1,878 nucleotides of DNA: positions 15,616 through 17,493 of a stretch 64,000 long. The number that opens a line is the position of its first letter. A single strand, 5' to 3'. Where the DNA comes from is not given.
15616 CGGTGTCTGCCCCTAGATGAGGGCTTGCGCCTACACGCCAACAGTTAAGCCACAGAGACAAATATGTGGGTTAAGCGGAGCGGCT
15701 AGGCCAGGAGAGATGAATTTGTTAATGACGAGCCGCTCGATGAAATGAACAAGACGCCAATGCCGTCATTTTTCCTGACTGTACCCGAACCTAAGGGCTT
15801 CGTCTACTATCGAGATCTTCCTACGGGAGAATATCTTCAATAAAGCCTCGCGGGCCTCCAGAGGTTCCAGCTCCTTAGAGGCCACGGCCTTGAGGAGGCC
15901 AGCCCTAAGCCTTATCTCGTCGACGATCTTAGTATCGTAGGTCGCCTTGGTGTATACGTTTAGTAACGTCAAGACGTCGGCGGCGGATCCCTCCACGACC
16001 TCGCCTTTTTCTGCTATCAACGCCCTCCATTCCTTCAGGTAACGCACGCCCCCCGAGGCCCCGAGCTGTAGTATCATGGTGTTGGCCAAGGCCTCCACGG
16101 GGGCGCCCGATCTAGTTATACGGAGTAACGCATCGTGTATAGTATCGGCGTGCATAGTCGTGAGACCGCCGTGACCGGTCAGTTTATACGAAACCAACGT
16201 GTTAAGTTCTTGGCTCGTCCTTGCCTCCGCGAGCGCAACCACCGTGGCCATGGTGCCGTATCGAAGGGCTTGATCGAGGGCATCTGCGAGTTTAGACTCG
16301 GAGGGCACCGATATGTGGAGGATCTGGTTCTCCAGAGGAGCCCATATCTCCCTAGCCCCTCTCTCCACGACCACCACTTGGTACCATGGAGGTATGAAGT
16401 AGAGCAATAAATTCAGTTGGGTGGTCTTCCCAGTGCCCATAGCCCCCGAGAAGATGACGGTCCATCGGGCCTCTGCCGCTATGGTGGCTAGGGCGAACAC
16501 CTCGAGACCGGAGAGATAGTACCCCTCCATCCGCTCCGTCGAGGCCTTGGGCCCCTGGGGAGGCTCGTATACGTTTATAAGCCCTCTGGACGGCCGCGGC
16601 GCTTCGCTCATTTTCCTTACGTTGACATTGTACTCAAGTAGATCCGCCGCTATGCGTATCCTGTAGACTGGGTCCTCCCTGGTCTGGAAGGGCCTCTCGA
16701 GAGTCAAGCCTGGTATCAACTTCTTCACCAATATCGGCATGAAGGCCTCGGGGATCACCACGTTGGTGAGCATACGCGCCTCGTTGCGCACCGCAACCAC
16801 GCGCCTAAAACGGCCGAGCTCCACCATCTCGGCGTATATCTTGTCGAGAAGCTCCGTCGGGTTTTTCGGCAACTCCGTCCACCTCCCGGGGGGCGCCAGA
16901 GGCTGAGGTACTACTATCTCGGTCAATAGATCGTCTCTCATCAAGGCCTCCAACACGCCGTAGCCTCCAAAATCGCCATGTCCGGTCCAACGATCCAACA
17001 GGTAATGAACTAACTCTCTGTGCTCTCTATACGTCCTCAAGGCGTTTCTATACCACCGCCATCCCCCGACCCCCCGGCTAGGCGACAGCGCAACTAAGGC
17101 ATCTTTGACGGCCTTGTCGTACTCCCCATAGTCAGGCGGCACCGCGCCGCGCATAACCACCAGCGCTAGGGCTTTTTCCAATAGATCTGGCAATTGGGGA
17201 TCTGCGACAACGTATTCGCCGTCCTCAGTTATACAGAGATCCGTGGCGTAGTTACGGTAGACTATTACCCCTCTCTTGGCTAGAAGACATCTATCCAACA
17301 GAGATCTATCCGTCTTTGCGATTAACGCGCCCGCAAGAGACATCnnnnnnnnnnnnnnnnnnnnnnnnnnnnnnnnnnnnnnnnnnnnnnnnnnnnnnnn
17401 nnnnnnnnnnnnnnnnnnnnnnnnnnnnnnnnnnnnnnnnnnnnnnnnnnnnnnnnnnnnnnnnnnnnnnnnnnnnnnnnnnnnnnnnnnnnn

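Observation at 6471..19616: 13-kb non-canonical type IV filament locus (ATPase + platform + ParA-like + many pilin-like genes + unknowns)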

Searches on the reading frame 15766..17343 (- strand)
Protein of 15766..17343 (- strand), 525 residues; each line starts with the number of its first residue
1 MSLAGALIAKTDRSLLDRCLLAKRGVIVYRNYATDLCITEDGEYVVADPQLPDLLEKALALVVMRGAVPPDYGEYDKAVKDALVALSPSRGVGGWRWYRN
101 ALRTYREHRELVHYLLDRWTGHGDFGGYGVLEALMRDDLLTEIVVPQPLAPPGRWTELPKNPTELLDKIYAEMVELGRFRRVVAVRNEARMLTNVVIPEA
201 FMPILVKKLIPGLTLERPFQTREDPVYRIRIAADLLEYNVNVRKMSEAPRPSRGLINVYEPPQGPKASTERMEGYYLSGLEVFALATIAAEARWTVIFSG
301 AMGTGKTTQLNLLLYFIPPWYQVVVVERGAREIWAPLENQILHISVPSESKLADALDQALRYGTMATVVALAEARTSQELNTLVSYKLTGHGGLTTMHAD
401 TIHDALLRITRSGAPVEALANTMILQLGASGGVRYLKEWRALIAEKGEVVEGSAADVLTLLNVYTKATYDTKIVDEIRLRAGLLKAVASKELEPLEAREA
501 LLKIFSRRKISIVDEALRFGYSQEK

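Call 3: search_protein_families(library=pfam, max_evalue=0.1, proteins=[window:15766-17343:-])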
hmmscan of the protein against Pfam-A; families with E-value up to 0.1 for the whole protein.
window:15766-17343:- (525 aa): 4 families
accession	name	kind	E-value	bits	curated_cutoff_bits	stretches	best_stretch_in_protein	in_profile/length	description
PF00437.27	T2SSE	-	4.7e-12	45.7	24.9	1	285-424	134-270/370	Type II/IV secretion system protein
PF13521.12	AAA_28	-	0.026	15.2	27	1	296-336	2-38/164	AAA domain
PF20720.3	nSTAND3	-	0.049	13.8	27.2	1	291-337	15-61/155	Novel STAND NTPase 3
PF13401.12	AAA_22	-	0.099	13.4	27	0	297-359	9-54/130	AAA domain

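Call 5: search_protein_families(library=ncbifam, max_evalue=0.1, proteins=[window:15766-17343:-])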
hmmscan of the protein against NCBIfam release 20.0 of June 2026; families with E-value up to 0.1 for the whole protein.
window:15766-17343:- (525 aa): 12 families
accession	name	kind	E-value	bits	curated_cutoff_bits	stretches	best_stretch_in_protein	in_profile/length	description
TIGR02788.1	VirB11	equivalog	6.8e-10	38.5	249.95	1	288-410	139-263/308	P-type DNA transfer ATPase VirB11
TIGR02782.1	TrbB_P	equivalog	3.4e-09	36.4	304.55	1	289-412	132-255/303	P-type conjugative transfer ATPase TrbB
NF053672.1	bindosome_BasE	exception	4.3e-08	32.3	1000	1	278-411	256-390/512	bindosome assembly system ATPase subunit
NF041000.1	ATPase_ComGA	equivalog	4.9e-08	32.3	300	1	289-424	124-257/267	competence type IV pilus ATPase ComGA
NF058587.1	archaellum_moto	equivalog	2.8e-07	29.7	550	1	287-416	269-398/527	archaellum flagellar ATPase motor FlaI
TIGR03819.1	heli_sec_ATPase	hypoth_equivalog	3.8e-07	29.6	373.15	1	290-410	175-298/340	TadA family conjugal transfer-associated ATPase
NF010407.0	PRK13833.1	subfamily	2.1e-06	27.4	499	1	289-414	140-264/323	conjugal transfer protein TrbB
NF010475.0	PRK13900.1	equivalog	0.00053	19.2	389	1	280-406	147-276/333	type IV secretion system ATPase VirB11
NF010469.0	PRK13894.1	subfamily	0.0013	18.1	508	1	291-410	147-265/320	conjugal transfer ATPase TrbB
NF010425.0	PRK13851.1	equivalog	0.0016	17.4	461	1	274-398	145-269/344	type IV secretion system protein VirB11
TIGR01420.1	pilT_fam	subfamily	0.0062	15.8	319.1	1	285-410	114-240/343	PilT/PilU family type 4a pilus ATPase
NF053534.1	T4PilAsmATPsTfpB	equivalog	0.04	12.3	850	1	290-429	333-468/584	type IV pilus assembly ATPase TfpB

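Call 6: search_solved_structures(query=window:15766-17343:-, max_evalue=0.01, show_alignments=1)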
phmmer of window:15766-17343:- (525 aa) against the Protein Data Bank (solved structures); distinct sequences matched with E-value up to 0.01: 11.
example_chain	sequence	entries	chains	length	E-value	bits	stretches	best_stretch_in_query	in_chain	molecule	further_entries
2oap_1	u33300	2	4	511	1.6e-09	40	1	282-411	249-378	Type II secretion system protein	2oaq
4ii7_A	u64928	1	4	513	6e-07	31.5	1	294-420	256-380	FlaI ATPase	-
4ihq_A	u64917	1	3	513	1.1e-06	30.7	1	294-420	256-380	FlaI ATPase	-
6bge_A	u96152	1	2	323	1.9e-05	26.6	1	295-420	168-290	VirB11-like protein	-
1g6o_A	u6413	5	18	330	2e-05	26.5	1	295-420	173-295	CAG-ALPHA | virB11 homolog | Cag-alfa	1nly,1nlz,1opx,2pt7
8rkd_E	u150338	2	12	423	4.9e-05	25.2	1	288-410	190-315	Pilus assembly ATPase CpaF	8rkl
8rjf_A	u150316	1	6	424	4.9e-05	25.2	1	288-410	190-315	Pilus assembly ATPase CpaF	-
9e24_A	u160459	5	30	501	6.3e-05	24.9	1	288-410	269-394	CpaF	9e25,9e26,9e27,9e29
9n32_A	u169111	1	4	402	0.00054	21.8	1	285-410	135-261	PilU protein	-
2gza_A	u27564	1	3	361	0.00057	21.7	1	289-402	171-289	Type IV secretion system protein VirB11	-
2eyu_A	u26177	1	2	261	0.006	18.3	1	295-410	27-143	twitching motility protein PilT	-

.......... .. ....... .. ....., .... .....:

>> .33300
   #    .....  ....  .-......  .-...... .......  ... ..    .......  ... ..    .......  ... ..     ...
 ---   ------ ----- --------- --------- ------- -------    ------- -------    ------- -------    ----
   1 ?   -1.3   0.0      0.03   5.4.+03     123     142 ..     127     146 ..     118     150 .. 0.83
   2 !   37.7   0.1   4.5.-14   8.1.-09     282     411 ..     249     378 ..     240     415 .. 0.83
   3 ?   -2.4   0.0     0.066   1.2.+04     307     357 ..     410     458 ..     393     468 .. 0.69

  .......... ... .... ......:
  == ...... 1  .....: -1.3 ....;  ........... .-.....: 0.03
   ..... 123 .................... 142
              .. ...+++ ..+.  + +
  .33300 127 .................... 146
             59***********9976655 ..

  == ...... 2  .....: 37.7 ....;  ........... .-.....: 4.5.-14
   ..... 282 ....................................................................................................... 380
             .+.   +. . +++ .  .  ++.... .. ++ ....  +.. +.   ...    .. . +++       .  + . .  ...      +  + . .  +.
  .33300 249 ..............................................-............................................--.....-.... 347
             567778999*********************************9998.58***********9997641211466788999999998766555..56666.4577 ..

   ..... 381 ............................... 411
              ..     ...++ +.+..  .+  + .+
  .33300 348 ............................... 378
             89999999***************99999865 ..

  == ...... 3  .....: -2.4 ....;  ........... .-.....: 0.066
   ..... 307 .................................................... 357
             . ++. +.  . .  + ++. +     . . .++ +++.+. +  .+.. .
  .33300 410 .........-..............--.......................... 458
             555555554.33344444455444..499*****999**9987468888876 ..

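Call 8: find_homologous_proteins(query=window:15766-17343:-, max_evalue=0.001)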
Query window:15766-17343:- (525 aa): 77 proteins with E <= 0.001 among 8000 candidates.
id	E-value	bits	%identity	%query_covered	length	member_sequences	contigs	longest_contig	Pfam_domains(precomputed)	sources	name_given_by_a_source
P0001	0.0e+0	1159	100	100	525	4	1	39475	PF00437.27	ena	-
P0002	3.5e-291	984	83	100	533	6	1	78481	PF00437.27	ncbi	ncbi:MAG: ATPase, T2SS/T4P/T4SS family [Thermoproteus sp.]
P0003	8.6e-284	960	80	100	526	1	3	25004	PF00437.27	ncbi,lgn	ncbi:MAG: ATPase, T2SS/T4P/T4SS family [Thermoproteus sp.]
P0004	2.7e-278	942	79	100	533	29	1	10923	PF00437.27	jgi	jgi:type IV secretory pathway ATPase VirB11/archaellum biosynthesis ATPase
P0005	3.0e-250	849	72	99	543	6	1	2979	PF00437.27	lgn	-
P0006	1.3e-196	672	60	99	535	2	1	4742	PF00437.27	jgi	-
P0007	1.0e-195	669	59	99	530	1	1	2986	PF00437.27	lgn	-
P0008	4.2e-190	651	79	70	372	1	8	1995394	PF00437.27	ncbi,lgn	ncbi:MAG: ATPase, T2SS/T4P/T4SS family [Thermoproteus sp.]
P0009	5.4e-172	591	82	64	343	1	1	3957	PF00437.27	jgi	jgi:type IV secretory pathway ATPase VirB11/archaellum biosynthesis ATPase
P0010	7.7e-165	567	55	98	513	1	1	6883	PF00437.27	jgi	-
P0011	7.9e-165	567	55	98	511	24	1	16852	PF00437.27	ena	-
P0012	1.4e-164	566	55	98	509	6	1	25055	PF00437.27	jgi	-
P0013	2.2e-164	566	54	98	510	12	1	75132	PF00437.27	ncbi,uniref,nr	ncbi:type II/IV secretion system ATPase subunit [Pyrobaculum aerophilum]|uniref:type II/IV secretion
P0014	2.2e-164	566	55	98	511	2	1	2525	PF00437.27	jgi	jgi:flagellar protein FlaI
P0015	5.5e-164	565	54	98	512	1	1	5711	PF00437.27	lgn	-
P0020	4.7e-163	561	54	98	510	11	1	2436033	PF00437.27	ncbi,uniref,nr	ncbi:Type IV secretory pathway VirB11 component [Pyrobaculum oguniense TE7]|uniref:Type IV secretory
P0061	8.2e-159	547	53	98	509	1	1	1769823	PF00437.27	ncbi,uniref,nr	ncbi:type II/IV secretion system ATPase subunit [Pyrobaculum neutrophilum]|uniref:Type II secretion 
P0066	1.1e-156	540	52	98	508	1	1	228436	PF00437.27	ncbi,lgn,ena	-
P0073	1.1e-119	418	57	68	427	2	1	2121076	-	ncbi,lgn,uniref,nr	ncbi:type II/IV secretion system ATPase subunit [Pyrobaculum arsenaticum]|uniref:Type II secretion s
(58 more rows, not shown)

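Call 20: find_related_loci(query=window:15766-17343:-, collection=genome_contigs, flank=10000)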
Query window:15766-17343:- (525 aa) in genome_contigs; peptide patterns used: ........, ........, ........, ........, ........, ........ (x = any residue, [..] = any of these).
27 stretches matched a pattern; 2 encode a relative of the query (tblastn E <= 1e-3); 2 distinct loci.
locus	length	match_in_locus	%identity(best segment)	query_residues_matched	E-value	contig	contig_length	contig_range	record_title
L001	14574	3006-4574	80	1-523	0e+0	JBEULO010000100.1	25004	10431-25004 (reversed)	MAG: Thermoproteus sp. isolate KC_019 contig100, whole genome shotgun sequence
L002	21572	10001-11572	83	1-524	0e+0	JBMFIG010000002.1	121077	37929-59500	MAG: Thermoproteus sp. isolate KM4324-17 NODE_2_length_121077_cov_15.314983, whole genome shotgun sequence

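Call 21: find_encoding_contigs(protein=P0020, flank=10000, max_places=2)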
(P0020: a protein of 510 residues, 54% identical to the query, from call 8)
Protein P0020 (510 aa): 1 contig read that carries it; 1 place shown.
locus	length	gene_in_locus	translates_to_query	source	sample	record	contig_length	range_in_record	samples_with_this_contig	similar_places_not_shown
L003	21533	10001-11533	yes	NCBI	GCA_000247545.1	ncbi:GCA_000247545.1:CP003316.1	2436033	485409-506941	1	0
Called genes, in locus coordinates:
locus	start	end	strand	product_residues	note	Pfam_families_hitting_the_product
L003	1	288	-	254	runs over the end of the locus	PF00005:ABC_tran, PF02463:SMC_N (faint), PF13304:AAA_21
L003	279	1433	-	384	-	PF12704:MacB_PCD, PF02687:FtsX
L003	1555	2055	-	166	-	PF08271:Zn_Ribbon_TF (weak)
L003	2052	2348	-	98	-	-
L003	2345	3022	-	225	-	-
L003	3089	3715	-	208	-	-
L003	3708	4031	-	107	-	-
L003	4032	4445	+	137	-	-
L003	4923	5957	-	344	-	PF03235:GmrSD_N (weak)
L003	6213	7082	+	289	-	-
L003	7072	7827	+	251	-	-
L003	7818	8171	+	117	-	-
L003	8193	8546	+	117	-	-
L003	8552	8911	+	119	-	-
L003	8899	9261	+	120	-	-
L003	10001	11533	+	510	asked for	PF00437:T2SSE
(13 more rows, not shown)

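Call 22: find_encoding_contigs(protein=P0061, flank=10000, max_places=2)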
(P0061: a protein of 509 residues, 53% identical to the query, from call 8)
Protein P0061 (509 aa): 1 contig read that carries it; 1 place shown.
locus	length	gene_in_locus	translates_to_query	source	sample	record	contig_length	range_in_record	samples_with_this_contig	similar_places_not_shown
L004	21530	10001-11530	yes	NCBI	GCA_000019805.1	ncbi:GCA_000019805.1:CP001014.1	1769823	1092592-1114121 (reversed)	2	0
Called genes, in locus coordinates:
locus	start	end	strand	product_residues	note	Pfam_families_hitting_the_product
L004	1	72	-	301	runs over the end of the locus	PF02653:BPD_transp_2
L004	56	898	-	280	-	PF02653:BPD_transp_2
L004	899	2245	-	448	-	PF13433:Peripla_BP_5, PF13458:Peripla_BP_6, PF01094:ANF_receptor (weak)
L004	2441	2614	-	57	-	PF03911:Sec61_beta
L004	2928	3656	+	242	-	PF01925:TauE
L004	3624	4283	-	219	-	-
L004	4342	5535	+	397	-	PF12832:MFS_1_like (weak), PF07690:MFS_1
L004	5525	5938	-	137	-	PF00582:Usp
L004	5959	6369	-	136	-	PF00571:CBS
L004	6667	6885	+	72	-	-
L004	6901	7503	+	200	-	PF01923:Cob_adeno_trans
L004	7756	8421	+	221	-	-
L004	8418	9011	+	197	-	-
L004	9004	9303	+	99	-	-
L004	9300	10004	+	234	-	PF01656:CbiA (weak)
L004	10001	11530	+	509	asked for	PF00437:T2SSE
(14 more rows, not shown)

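Call 26: find_encoding_contigs(protein=P0013, flank=10000, max_places=1)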
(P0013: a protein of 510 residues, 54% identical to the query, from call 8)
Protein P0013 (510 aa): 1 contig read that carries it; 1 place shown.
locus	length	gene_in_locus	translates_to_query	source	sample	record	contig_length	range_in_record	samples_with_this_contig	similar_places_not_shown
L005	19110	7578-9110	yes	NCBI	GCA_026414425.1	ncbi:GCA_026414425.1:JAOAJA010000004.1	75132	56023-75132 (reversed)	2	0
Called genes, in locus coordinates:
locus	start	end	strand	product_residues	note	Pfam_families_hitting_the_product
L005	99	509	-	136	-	-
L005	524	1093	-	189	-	-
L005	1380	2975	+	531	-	PF00496:SBP_bac_5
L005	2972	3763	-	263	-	PF00528:BPD_transp_1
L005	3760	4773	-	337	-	PF19300:BPD_transp_1_N, PF00528:BPD_transp_1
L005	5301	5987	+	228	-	-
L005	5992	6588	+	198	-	-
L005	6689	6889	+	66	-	-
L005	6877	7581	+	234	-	-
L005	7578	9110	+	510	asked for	PF00437:T2SSE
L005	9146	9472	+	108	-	-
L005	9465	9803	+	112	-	-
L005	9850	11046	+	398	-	-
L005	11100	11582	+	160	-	-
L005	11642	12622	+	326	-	PF14662:KASH_CCD (weak), PF19220:Rod_CreS (weak), PF27605:ODF2_C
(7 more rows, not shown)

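Call 27: find_encoding_contigs(protein=P0066, flank=10000, max_places=1)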
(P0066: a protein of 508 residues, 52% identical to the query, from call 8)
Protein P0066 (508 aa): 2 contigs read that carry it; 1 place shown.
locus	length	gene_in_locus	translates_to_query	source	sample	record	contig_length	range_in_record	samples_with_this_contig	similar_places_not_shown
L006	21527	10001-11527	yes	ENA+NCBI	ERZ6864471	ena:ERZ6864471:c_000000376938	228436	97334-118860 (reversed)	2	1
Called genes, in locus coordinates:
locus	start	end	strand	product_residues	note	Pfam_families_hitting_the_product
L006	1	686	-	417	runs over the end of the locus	PF07690:MFS_1, PF12832:MFS_1_like (weak), PF07690:MFS_1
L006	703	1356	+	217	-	-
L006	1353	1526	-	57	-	PF03911:Sec61_beta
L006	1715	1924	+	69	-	-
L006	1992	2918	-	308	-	PF00753:Lactamase_B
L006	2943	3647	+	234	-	PF17746:SfsA_N, PF03749:SfsA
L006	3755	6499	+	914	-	PF01326:PPDK_N, PF00391:PEP-utilizers, PF02896:PEP-utilizers_C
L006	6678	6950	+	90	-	-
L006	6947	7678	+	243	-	PF01902:Diphthami_syn_2_N, PF28410:Diphthami_syn_2_C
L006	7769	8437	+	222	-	-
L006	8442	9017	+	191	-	-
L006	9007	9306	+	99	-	-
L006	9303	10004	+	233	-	-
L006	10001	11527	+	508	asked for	PF00437:T2SSE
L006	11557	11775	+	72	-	-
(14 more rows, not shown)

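Call 28: find_encoding_contigs(protein=P0008, flank=10000, max_places=1)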
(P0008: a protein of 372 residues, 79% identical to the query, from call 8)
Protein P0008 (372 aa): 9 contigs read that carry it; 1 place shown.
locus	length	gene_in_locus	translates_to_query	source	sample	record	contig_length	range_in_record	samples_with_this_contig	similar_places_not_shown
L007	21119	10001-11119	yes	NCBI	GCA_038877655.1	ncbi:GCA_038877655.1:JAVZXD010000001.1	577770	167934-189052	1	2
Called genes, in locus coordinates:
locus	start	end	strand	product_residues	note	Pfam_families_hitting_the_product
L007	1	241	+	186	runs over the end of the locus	-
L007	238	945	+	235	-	-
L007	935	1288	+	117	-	-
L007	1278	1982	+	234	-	PF01656:CbiA (weak)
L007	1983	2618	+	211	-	-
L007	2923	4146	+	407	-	PF07282:Cas12f1-like_TNB (faint)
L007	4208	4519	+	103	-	-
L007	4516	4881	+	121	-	PF07282:Cas12f1-like_TNB (weak)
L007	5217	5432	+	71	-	-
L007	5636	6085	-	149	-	-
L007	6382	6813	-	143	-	-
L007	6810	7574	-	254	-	-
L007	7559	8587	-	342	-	-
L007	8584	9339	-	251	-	-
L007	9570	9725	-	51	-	-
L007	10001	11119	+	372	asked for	PF00437:T2SSE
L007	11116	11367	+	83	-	-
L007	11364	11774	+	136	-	-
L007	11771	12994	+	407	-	-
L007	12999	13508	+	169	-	-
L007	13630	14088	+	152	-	-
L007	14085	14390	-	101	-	-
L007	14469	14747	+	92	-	-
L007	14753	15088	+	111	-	-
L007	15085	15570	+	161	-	-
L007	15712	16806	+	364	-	-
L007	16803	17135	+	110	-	-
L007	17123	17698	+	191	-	-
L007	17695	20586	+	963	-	-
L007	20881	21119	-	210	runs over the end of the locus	PF14681:UPRTase, PF00156:Pribosyltran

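Call 57: search_dna_similar(query=window:15766-17343:-, collection=plasmids, mode=protein, max_evalue=0.00001, max_rows=25)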
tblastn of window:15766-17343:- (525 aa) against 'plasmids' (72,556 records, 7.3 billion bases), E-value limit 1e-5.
Records with a match: 59; places in all: 60; records where one place covers at least 80% of the query: 0.
Best place of each record, by identity: <60% 59.
By first word of the organism name: Bacillus 29; Rhizobium 15; Thiothrix 2; Haloferax 2; Halobaculum 1; Burkholderia 1; Sphingobium 1; Photobacterium 1; Novosphingobium 1; Moraxella 1; and 5 more.
By predicted mobility (MOB-suite, as given by PLSDB): non-mobilizable 48; conjugative 11.
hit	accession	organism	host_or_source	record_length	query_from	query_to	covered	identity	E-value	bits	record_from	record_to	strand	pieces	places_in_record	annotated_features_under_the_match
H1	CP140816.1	Rhizobium ruizarguesonis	Trifolium pratense,whole organism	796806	107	451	66%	26.1%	3e-6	58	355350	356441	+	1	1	CpaF family protein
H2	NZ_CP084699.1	Rhizobium ruizarguesonis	Pisum sativum L.,Cell culture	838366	107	451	66%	26.1%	3e-6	58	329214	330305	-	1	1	CpaF family protein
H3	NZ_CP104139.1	Rhizobium sp. WSM1274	Vicia sp.,cell culture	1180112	107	451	66%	26.1%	3e-6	58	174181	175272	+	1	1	record has no annotation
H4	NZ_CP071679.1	Rhizobium ruizarguesonis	lentil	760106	107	451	66%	26.1%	5e-6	57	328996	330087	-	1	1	CpaF family protein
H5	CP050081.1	Rhizobium leguminosarum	Trifolium pratense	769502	107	451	66%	26.1%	5e-6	57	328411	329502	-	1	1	CpaF family protein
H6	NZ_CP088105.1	Rhizobium ruizarguesonis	cell culture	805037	107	451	66%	26.1%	5e-6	57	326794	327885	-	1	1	CpaF family protein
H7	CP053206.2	Rhizobium leguminosarum bv. trifolii TA1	Trifolium spumosum L. (Annual ...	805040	107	451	66%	26.1%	5e-6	57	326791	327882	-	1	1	CpaF family protein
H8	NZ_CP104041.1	Rhizobium sp. WSM4643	Pisum sativum,Cell culture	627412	107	451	66%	26.1%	5e-6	57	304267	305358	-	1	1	CpaF family protein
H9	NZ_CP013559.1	Rhizobium phaseoli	Phaseolus vulgaris,Whole ...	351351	107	451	66%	26.1%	6e-6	57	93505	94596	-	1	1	CpaF family protein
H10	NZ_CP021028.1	Rhizobium sp. TAL182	Phaseolus vulgaris,cell culture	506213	107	451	66%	26.1%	7e-6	57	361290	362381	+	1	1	CpaF family protein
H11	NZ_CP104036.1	Rhizobium sp. SRDI969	Pisum sativum,Cell culture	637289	107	451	66%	25.8%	4e-6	58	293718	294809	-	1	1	CpaF family protein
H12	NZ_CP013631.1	Rhizobium sp. N324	Phaseolus vulgaris,Whole ...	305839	107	451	66%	25.8%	6e-6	57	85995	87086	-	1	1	CpaF family protein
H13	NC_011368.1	Rhizobium leguminosarum bv. trifolii WSM2304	-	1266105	107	451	66%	25.8%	7e-6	57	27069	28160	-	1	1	record has no annotation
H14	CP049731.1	Rhizobium leguminosarum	Pisum sativum,Pisum sativum nodules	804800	107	451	66%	25.8%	8e-6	56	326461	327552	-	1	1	CpaF family protein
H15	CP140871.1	Rhizobium ruizarguesonis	Trifolium pratense,whole organism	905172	107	451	66%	25.8%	8e-6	56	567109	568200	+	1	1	CpaF family protein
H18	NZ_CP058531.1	Halobaculum halophilum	cell culture,sediment in salt lake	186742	239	410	33%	29.6%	3e-8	64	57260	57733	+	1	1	type II/IV secretion system ATPase subunit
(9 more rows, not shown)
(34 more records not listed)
